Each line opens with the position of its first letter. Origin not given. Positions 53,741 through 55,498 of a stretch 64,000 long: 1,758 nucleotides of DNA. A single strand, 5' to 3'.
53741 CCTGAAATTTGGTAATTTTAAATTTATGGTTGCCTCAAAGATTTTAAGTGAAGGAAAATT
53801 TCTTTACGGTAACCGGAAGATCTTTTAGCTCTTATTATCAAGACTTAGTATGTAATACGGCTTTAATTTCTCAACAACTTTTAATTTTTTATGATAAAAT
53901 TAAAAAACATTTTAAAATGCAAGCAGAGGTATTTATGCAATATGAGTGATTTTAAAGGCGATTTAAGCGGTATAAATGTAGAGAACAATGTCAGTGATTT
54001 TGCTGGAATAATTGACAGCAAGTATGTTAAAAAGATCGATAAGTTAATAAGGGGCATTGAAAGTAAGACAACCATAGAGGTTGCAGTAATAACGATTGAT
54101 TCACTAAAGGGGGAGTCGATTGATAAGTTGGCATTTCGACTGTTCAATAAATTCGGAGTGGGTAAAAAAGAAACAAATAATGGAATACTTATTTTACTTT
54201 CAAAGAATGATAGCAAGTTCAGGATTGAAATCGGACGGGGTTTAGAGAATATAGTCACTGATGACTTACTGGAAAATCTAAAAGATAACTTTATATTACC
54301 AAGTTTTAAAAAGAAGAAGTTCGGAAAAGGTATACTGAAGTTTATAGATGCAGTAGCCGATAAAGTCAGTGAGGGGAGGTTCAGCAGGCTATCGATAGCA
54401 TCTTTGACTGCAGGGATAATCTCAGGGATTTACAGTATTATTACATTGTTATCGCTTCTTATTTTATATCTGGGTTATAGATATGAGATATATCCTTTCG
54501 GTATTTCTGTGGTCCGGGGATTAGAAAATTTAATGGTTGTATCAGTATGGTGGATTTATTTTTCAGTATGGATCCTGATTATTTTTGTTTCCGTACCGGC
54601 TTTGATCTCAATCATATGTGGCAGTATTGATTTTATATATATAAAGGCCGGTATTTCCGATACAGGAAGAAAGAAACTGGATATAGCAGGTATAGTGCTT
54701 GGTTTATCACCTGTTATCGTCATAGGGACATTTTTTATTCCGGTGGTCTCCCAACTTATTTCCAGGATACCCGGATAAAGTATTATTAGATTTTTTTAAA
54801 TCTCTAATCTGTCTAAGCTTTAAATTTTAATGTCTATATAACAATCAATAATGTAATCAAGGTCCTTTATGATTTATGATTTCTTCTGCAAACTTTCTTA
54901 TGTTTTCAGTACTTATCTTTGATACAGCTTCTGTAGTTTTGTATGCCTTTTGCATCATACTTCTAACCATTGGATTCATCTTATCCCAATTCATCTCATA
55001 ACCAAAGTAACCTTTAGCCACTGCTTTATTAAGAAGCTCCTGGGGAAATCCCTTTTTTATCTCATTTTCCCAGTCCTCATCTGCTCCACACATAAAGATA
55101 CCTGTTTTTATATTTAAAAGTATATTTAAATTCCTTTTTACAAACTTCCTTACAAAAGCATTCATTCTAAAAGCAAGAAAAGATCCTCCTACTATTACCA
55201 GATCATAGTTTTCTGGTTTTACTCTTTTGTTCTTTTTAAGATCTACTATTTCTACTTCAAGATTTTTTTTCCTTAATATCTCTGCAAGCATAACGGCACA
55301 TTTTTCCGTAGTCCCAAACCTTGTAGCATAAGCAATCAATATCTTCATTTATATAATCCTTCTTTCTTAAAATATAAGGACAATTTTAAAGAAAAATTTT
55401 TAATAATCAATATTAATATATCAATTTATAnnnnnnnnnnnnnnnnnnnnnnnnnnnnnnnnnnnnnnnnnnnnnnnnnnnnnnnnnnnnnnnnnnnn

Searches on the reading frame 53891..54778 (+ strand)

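Call 30: search_protein_families(library=ncbifam, proteins=[window:53891-54778:+], max_evalue=0.001)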
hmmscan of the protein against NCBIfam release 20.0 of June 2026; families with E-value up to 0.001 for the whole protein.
window:53891-54778:+ (295 aa): 1 family
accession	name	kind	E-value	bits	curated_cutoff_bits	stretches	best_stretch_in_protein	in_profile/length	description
NF047379.1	photo_II_Psb32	equivalog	3.4e-08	33.4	160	1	31-150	21-142/207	photosystem II repair protein Psb32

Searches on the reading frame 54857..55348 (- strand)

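Call 30: search_protein_families(library=ncbifam, proteins=[window:54857-55348:-], max_evalue=0.001)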
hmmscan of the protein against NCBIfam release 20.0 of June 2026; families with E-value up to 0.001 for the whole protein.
window:54857-55348:- (163 aa): 10 families
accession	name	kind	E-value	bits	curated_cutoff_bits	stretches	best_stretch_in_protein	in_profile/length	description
NF008316.0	PRK11104.1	equivalog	6.4e-12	45.7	142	1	1-86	1-86/177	menaquinone-dependent protoporphyrinogen IX dehydrogenase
TIGR01754.1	flav_RNR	hypoth_equivalog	2.9e-07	30.5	163.8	1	1-55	1-58/140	putative ribonucleotide reductase-associated flavodoxin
NF005216.0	PRK06703.1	subfamily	5.5e-07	29.7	127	1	1-55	2-56/151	flavodoxin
TIGR01753.1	flav_short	equivalog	3.1e-06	27.8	123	1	3-56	1-54/140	flavodoxin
NF006747.0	PRK09271.1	equivalog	2.1e-05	24.3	104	1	1-55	1-59/160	flavodoxin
NF006739.0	PRK09267.1-5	subfamily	6.3e-05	22.8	175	1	2-98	3-71/168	flavodoxin FldA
TIGR01752.1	flav_long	equivalog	0.00012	21.7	146.75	1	2-58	1-55/167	flavodoxin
NF006738.0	PRK09267.1-4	equivalog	0.00029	20.5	172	1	1-56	1-54/171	flavodoxin FldA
NF005246.0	PRK06756.1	subfamily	0.00037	20.5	130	1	1-55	2-57/148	flavodoxin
NF006737.0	PRK09267.1-3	equivalog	0.00073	19.2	238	0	3-95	4-96/174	flavodoxin FldA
